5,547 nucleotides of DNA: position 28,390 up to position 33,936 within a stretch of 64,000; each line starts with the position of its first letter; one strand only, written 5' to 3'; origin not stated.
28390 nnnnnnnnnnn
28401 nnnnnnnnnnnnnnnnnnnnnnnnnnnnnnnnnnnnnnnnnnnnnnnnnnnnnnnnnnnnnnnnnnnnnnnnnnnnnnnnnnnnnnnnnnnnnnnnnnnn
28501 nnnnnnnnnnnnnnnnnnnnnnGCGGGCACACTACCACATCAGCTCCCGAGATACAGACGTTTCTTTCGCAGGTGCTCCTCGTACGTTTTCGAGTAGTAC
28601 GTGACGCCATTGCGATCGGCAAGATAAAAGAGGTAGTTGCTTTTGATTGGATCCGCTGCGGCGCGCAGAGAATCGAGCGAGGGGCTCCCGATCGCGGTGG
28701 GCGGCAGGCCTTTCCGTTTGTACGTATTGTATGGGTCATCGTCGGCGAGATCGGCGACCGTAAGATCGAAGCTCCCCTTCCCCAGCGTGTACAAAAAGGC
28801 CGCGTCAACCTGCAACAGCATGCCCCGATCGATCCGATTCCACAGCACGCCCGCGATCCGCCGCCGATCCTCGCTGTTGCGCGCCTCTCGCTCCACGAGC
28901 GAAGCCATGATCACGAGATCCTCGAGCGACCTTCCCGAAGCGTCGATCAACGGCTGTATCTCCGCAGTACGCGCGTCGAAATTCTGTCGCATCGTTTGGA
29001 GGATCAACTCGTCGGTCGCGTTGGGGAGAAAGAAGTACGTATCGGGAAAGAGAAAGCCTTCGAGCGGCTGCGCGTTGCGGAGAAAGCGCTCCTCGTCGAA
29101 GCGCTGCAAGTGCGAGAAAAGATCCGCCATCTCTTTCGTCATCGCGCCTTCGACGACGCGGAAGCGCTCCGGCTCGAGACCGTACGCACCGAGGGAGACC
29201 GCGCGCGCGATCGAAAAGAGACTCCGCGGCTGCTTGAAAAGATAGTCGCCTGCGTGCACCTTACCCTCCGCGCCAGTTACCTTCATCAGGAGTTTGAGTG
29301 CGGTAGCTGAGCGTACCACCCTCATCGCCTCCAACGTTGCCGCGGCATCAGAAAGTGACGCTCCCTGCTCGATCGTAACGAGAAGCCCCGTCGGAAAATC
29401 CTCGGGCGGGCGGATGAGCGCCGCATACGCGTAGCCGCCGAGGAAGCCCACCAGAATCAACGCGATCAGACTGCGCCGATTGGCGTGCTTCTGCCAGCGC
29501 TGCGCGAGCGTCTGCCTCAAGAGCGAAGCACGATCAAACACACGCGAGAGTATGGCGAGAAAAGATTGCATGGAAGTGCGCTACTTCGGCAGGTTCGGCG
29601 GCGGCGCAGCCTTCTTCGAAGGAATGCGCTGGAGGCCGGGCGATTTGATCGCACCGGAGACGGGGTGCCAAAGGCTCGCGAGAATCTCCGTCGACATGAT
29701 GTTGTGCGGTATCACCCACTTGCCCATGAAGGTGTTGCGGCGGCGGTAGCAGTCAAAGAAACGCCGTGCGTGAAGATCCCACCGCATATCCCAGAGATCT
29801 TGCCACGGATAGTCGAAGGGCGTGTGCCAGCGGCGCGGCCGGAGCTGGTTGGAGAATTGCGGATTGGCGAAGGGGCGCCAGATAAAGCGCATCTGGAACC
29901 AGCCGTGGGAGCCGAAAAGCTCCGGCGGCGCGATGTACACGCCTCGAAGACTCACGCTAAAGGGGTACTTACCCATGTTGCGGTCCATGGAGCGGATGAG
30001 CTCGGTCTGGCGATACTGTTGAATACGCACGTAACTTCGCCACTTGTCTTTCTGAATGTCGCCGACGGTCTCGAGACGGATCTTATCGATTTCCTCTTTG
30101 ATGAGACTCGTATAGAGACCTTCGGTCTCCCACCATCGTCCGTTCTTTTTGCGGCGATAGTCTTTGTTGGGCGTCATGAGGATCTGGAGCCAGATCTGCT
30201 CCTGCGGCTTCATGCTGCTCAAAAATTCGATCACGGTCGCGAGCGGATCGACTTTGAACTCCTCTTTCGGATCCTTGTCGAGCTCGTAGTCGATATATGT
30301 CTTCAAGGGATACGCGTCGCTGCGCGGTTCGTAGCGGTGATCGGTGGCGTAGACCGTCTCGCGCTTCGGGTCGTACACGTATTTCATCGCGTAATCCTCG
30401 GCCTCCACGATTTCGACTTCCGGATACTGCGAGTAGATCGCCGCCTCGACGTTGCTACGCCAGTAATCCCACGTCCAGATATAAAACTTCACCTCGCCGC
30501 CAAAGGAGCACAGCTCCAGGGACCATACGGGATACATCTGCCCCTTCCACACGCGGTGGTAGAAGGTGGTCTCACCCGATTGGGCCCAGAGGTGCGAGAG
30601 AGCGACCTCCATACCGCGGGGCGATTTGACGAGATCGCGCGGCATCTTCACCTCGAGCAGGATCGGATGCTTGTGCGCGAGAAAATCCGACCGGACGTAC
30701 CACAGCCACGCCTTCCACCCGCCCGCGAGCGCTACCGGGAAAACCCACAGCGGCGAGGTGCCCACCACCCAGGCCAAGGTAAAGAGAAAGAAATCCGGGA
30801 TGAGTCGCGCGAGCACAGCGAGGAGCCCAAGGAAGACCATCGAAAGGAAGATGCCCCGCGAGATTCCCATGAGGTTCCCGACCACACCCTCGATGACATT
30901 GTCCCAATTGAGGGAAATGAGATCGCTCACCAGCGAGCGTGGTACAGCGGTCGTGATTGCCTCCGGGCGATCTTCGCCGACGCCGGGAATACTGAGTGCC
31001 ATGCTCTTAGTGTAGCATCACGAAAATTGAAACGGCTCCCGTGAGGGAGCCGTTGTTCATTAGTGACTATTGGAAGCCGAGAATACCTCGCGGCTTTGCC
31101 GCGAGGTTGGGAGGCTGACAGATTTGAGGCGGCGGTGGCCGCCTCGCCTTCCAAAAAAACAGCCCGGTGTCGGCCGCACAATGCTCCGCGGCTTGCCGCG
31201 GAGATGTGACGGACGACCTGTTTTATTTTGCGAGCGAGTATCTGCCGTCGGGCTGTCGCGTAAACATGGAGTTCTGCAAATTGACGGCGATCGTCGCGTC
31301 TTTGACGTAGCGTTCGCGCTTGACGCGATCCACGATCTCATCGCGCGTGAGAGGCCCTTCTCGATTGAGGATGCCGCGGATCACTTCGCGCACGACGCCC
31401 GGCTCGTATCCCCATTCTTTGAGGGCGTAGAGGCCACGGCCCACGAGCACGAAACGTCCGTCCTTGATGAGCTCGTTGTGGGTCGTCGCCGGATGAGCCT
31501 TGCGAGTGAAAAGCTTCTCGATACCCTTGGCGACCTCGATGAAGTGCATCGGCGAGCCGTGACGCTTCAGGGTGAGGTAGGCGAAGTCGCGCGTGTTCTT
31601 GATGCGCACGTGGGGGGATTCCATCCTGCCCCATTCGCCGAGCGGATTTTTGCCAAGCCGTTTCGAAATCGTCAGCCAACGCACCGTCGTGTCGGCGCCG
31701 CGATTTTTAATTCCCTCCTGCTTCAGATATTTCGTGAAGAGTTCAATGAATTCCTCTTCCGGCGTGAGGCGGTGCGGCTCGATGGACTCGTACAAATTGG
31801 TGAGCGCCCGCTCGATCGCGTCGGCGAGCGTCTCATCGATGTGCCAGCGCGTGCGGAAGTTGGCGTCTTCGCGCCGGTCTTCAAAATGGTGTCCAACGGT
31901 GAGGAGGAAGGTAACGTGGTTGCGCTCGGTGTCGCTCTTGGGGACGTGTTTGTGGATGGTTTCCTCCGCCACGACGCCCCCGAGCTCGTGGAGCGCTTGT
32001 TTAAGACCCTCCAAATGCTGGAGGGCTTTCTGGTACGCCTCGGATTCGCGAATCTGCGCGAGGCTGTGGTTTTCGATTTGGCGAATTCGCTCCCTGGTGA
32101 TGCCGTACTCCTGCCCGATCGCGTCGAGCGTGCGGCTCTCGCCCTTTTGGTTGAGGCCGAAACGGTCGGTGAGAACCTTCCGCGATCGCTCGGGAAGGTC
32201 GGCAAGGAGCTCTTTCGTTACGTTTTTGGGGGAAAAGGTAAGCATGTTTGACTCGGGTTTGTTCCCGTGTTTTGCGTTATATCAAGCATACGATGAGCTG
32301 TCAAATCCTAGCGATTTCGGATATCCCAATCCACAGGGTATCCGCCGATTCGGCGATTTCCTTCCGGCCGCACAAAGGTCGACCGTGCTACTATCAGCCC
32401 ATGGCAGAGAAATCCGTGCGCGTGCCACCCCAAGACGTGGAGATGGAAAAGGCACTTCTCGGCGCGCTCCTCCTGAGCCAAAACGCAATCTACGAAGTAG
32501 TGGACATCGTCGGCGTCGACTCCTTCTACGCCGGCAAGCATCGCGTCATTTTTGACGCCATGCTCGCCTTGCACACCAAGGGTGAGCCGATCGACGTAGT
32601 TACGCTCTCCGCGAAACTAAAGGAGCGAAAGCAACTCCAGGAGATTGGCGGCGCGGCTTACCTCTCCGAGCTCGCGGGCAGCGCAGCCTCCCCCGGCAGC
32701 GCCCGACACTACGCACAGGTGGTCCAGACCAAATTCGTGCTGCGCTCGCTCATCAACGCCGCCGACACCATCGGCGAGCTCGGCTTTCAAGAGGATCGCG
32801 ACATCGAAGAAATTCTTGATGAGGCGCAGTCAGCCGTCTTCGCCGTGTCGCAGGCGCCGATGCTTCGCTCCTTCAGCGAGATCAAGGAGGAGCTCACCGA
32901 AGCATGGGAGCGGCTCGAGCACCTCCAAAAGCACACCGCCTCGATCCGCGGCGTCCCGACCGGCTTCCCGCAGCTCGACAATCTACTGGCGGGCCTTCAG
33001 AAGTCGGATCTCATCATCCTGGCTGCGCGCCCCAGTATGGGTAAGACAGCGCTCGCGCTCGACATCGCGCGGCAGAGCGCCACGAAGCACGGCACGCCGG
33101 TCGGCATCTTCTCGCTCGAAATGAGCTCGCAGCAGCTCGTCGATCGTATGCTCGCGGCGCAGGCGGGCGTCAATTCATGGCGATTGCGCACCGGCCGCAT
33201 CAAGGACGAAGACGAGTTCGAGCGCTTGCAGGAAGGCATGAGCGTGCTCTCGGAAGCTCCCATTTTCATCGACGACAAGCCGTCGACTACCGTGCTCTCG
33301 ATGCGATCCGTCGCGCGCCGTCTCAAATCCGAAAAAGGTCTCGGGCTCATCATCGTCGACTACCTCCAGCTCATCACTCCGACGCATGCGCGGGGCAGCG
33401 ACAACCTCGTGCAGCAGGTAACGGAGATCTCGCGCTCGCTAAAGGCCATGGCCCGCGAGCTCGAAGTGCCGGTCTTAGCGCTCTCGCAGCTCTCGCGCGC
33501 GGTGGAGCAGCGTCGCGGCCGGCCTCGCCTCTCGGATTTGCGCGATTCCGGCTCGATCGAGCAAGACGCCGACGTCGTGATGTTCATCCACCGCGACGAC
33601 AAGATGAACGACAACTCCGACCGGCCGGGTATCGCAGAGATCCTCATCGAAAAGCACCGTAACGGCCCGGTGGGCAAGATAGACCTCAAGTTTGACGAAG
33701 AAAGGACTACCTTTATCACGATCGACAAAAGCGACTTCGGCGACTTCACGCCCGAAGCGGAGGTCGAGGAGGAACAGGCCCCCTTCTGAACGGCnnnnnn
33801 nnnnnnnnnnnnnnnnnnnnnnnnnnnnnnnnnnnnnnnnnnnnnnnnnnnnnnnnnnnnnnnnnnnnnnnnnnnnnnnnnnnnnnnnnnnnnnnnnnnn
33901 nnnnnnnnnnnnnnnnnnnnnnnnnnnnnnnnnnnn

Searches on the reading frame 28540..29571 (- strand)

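Call 62: search_protein_families(library=pfam, proteins=[window:28540-29571:-], max_evalue=0.00001)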
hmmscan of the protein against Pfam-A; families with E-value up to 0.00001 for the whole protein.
window:28540-29571:- (343 aa): 1 family
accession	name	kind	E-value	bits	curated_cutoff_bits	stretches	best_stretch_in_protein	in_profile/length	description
PF02618.21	YceG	-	1.5e-72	244.8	32.4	1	65-337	1-273/275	YceG-like family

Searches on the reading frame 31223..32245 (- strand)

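Call 63: search_protein_families(library=pfam, proteins=[window:31223-32245:-], max_evalue=0.00001)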
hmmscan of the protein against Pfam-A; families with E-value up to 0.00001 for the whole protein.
window:31223-32245:- (340 aa): 2 families
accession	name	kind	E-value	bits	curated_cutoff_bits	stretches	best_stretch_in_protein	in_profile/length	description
PF04545.22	Sigma70_r4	-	2.3e-15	56.2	24.1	1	13-67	1-50/50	Sigma-70, region 4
PF05066.19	HARE-HTH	-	1.3e-07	32.3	25.9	0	222-278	7-71/71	HB1, ASXL, restriction endonuclease HTH domain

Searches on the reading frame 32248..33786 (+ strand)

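Call 63: search_protein_families(library=pfam, proteins=[window:32248-33786:+], max_evalue=0.00001)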
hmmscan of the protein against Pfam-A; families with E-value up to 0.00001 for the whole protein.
window:32248-33786:+ (513 aa): 3 families
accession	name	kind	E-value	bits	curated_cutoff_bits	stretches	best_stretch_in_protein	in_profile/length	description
PF03796.21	DnaB_C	-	9.6e-102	340.2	27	1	235-489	1-253/255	DnaB-like helicase C terminal domain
PF00772.26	DnaB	-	2.8e-31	108.1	23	1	60-160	2-102/103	DnaB-like helicase N terminal domain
PF13481.12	AAA_25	-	5.6e-14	52.7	27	1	231-415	10-190/195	AAA domain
